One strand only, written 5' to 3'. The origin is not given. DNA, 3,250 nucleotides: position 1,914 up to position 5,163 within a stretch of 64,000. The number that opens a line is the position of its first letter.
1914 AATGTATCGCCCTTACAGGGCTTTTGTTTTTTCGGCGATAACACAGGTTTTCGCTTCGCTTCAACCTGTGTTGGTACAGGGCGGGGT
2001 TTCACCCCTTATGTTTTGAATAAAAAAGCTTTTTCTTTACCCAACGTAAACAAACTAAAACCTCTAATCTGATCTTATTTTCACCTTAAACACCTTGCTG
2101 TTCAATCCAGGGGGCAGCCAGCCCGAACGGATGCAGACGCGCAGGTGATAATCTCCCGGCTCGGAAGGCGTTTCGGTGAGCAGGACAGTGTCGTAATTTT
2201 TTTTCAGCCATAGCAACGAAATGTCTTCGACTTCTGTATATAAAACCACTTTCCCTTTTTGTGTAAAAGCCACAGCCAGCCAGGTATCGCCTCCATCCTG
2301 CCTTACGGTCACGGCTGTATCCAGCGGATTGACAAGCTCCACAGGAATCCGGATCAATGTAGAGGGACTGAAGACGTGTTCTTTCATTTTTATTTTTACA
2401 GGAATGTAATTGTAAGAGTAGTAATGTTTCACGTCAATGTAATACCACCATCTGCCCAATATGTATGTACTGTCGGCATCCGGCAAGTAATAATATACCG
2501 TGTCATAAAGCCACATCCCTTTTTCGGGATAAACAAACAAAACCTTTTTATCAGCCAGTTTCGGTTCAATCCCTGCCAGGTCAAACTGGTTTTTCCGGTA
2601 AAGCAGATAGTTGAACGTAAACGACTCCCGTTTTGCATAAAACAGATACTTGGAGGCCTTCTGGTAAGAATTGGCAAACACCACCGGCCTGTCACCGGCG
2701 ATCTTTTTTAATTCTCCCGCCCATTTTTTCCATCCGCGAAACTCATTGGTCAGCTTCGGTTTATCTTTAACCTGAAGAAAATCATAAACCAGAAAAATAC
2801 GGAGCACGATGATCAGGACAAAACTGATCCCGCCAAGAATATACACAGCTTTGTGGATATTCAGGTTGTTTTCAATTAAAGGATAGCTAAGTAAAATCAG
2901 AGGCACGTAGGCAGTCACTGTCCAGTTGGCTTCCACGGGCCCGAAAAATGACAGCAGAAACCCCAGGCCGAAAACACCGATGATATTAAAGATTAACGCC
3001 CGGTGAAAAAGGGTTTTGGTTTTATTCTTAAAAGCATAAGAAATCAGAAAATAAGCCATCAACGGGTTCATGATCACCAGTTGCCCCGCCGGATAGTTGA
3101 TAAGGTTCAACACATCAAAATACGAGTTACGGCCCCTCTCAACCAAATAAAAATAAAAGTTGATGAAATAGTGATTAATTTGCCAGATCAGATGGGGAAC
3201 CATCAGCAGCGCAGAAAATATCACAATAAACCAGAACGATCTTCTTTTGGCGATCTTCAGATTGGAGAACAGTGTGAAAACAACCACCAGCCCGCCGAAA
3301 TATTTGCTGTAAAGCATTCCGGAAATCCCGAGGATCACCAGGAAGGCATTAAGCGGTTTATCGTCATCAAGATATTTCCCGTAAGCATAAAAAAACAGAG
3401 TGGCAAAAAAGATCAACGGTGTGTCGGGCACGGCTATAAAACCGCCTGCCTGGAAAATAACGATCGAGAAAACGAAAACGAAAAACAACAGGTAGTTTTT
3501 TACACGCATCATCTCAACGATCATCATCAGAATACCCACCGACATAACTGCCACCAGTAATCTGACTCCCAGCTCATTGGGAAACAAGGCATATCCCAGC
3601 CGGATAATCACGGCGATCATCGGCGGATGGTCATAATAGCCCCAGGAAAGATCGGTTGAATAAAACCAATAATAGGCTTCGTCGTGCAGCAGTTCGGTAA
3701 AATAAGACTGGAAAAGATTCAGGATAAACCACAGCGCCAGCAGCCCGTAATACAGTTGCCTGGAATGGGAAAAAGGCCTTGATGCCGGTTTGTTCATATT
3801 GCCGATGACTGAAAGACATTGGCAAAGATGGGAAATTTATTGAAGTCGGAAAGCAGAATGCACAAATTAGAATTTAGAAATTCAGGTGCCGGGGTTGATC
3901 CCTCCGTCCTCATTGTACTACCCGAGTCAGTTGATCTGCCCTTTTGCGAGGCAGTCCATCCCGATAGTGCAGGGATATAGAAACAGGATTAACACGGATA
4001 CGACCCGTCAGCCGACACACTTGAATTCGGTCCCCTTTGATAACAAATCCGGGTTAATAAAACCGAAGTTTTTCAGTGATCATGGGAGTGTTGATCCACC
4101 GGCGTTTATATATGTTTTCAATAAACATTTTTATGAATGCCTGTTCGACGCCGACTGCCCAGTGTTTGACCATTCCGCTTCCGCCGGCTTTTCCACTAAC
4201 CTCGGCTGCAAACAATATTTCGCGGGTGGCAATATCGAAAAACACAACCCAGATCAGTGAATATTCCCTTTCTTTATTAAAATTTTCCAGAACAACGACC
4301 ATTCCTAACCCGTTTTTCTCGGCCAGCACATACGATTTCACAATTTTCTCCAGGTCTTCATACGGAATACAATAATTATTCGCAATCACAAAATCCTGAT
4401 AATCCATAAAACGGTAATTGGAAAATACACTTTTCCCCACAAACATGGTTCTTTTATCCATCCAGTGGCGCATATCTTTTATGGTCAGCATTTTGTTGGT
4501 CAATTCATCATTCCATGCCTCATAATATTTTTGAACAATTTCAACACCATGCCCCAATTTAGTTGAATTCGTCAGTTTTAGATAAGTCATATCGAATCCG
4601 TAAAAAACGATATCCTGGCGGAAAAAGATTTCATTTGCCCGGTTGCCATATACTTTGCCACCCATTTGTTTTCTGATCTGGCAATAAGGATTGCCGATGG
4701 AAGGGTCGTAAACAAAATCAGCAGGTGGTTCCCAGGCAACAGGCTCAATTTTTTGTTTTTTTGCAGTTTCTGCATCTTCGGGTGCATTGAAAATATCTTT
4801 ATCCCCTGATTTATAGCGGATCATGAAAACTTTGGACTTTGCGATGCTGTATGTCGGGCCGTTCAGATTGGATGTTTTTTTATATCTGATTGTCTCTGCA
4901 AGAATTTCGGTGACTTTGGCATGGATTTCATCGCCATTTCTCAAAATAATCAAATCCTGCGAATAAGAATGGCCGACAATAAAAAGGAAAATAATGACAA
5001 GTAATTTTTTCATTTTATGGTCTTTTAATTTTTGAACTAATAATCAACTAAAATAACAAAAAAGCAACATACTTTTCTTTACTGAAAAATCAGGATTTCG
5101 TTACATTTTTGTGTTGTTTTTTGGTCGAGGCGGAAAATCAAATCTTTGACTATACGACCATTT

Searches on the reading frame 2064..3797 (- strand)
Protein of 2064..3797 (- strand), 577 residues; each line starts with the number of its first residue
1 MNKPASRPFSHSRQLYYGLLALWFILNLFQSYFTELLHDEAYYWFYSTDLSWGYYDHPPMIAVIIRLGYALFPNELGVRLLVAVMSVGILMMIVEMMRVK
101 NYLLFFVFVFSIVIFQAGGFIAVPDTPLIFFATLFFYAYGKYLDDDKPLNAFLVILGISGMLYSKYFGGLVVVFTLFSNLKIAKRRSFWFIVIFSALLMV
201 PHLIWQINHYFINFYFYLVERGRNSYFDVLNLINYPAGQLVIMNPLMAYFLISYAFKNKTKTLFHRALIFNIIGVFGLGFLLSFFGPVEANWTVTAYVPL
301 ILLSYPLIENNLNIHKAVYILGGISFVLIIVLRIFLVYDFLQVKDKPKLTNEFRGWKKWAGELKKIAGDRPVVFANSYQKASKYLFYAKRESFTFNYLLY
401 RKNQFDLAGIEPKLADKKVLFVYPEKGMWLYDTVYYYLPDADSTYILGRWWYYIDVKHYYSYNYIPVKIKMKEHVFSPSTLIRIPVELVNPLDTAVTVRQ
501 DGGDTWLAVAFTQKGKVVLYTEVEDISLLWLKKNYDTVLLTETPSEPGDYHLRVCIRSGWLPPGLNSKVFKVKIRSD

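Call 16: search_protein_families(library=ncbifam, proteins=[window:2064-3797:-], max_evalue=0.00001)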
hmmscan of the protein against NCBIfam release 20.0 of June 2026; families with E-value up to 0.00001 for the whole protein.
window:2064-3797:- (577 aa): 0 families

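Call 85: find_encoding_contigs(protein=window:2064-3797:-, flank=10000, max_places=2)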
Protein window:2064-3797:- (577 aa): 2 contigs read that carry it; 2 places shown.
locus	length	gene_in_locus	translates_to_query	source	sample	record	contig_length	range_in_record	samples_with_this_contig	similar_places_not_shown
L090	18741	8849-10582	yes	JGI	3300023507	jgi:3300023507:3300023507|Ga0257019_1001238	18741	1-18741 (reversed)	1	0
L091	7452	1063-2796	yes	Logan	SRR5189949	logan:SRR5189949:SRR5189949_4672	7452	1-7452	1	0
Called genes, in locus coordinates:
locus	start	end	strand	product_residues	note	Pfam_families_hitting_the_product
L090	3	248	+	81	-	?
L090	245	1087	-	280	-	PF19841:GldN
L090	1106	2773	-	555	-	PF12081:GldM_1st, PF21601:GldM_2nd, PF21602:GldM_3rd, PF12080:GldM_4th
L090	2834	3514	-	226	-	PF22827:GldL_N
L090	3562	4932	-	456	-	PF03781:FGE-sulfatase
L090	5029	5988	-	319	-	PF11751:PorP_SprF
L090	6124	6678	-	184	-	PF02834:LigT_PEase, PF10469:AKAP7_NLS, PF13563:2_5_RNA_ligase2, PF02834:LigT_PEase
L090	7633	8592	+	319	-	-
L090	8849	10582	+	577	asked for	PF13231:PMT_2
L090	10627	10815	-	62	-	-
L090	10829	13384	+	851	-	PF25852:DUF6242_C (faint), PF02012:BNR (faint), PF15902:Sortilin-Vps10, PF18962:Por_Secre_tail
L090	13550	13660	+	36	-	-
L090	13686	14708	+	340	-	PF21016:RlmN_N, PF04055:Radical_SAM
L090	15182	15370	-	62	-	-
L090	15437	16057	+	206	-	PF04055:Radical_SAM, PF13353:Fer4_12 (weak)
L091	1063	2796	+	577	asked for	PF13231:PMT_2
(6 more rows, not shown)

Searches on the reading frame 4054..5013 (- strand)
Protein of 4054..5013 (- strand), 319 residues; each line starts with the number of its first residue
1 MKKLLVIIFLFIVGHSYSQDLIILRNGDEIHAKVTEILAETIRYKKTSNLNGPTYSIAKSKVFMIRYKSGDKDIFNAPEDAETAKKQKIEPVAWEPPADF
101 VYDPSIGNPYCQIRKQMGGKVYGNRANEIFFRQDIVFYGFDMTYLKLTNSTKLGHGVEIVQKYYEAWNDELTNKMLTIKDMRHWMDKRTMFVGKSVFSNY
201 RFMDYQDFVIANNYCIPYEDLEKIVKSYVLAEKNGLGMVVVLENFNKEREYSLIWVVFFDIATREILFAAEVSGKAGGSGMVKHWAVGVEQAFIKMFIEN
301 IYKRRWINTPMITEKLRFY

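Call 16: search_protein_families(library=ncbifam, proteins=[window:4054-5013:-], max_evalue=0.00001)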
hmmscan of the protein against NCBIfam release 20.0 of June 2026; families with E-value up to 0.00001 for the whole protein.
window:4054-5013:- (319 aa): 1 family
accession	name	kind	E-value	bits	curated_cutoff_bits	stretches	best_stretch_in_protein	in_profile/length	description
NF047433.1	Lepto_7_Nterm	domain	4.3e-06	26.4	43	1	5-68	2-61/63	LA_0442/LA_0875 N-terminal domain-containing protein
